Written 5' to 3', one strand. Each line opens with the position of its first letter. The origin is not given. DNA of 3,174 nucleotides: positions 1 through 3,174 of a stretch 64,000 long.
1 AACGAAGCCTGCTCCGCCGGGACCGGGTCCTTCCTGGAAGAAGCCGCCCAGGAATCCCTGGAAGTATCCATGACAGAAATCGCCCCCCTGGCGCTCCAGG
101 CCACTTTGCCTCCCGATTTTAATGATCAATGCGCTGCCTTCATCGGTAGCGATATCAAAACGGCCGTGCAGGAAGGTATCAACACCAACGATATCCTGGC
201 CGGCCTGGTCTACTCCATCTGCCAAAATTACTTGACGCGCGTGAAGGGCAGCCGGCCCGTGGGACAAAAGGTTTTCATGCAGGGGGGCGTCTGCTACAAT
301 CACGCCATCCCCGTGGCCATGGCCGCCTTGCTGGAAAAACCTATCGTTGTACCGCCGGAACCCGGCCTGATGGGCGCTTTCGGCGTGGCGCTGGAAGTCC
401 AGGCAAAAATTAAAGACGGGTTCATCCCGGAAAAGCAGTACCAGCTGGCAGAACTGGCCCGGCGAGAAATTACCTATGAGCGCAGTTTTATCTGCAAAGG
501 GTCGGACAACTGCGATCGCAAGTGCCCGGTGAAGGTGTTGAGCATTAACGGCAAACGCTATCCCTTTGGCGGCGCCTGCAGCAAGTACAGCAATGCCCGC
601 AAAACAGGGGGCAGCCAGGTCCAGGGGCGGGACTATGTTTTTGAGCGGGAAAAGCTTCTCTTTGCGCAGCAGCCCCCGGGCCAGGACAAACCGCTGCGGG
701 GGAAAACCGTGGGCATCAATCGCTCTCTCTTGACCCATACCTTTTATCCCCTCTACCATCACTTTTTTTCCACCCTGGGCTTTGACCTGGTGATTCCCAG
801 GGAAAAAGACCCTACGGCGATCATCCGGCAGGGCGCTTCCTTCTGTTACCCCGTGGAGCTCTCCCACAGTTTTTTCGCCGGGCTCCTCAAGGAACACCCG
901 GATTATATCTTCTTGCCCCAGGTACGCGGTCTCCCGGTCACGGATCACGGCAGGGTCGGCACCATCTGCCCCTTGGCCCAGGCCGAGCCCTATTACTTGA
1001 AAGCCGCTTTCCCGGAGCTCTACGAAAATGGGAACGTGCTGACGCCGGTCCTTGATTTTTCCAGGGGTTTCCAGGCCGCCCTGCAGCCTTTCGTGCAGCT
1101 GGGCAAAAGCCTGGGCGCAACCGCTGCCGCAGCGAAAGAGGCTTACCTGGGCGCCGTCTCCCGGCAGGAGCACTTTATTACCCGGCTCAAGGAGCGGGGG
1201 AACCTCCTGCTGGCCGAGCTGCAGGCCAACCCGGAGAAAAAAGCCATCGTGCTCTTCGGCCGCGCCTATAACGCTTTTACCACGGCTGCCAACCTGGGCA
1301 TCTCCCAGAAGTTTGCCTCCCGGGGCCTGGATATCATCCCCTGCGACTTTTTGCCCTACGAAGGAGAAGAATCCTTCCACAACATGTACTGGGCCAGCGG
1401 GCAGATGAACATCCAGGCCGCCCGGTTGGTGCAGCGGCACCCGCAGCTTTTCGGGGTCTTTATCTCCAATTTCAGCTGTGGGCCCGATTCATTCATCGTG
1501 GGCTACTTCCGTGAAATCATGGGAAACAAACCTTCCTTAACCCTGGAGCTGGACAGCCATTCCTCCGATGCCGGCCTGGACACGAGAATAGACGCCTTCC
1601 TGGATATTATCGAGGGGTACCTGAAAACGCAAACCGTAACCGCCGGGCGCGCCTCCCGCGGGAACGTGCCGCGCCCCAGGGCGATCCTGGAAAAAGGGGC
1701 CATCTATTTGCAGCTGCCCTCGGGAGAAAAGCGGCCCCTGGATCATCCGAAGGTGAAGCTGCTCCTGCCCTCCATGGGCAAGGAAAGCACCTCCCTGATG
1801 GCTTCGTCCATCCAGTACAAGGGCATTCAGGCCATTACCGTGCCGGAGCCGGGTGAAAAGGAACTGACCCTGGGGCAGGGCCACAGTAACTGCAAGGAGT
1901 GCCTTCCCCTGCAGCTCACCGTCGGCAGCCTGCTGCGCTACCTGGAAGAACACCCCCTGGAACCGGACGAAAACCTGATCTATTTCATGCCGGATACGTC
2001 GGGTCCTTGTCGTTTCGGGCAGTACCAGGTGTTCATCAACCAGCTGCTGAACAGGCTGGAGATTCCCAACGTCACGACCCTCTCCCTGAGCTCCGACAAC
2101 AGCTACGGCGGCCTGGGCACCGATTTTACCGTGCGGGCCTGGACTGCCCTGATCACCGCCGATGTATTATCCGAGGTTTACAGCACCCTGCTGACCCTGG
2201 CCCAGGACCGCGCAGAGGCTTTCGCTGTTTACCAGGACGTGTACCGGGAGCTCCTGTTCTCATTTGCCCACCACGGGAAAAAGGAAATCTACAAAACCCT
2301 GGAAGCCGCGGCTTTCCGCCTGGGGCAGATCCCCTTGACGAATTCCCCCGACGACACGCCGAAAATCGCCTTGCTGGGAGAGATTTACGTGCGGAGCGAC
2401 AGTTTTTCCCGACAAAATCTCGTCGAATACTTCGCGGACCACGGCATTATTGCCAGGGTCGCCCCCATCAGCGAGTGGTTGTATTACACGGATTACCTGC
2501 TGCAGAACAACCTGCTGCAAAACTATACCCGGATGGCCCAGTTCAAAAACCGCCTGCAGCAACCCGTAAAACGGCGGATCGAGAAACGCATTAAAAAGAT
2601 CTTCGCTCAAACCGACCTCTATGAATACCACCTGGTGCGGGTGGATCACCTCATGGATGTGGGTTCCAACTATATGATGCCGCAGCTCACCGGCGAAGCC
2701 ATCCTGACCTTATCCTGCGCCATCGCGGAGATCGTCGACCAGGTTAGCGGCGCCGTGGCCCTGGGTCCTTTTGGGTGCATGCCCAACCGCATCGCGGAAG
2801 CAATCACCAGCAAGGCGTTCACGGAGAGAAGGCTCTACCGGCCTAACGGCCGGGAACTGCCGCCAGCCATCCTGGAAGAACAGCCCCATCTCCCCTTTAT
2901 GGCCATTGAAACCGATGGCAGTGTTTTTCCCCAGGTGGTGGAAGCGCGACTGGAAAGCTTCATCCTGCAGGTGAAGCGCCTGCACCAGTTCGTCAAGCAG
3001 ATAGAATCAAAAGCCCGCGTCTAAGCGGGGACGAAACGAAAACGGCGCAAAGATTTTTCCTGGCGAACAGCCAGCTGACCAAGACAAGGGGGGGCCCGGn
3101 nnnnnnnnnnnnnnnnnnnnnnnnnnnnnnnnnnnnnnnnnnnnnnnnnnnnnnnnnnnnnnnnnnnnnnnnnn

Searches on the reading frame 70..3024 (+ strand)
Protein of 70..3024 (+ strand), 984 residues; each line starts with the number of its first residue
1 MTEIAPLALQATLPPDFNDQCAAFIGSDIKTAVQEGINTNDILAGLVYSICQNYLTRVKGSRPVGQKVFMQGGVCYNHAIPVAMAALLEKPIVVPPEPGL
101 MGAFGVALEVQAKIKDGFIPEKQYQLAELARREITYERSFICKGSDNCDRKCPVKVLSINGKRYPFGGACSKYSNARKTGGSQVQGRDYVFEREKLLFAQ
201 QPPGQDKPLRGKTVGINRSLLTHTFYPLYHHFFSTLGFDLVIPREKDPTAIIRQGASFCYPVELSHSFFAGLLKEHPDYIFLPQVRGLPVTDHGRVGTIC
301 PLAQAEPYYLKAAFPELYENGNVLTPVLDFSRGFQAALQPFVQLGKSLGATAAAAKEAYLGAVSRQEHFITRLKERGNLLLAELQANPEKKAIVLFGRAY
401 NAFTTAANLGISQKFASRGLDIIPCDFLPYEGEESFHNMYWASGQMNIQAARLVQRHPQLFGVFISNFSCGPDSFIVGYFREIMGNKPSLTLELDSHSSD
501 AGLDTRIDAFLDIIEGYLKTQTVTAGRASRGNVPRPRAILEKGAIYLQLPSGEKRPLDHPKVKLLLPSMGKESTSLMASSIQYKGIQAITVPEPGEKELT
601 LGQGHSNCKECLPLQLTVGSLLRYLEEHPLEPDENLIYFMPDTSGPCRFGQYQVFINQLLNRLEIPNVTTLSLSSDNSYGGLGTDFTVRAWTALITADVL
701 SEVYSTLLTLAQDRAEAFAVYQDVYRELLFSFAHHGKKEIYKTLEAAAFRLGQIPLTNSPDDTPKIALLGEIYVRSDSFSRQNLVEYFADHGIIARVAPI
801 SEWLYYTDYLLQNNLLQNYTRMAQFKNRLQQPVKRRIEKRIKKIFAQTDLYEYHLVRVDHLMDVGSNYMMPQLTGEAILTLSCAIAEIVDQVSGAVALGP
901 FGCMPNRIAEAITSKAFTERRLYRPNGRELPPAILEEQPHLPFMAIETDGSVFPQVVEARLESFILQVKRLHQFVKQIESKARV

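Call 33: search_protein_families(library=pfam, proteins=[window:70-3024:+], max_evalue=1e-8)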
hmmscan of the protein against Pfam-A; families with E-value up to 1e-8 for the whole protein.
window:70-3024:+ (984 aa): 2 families
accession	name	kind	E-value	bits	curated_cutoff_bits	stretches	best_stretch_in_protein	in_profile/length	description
PF09989.15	DUF2229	-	1.7e-43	149.2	29.4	1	213-427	1-217/218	CoA enzyme activase uncharacterised domain (DUF2229)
PF01869.26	BcrAD_BadFG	-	2.6e-09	37.4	31.5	1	2-108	157-269/271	BadF/BadG/BcrA/BcrD ATPase family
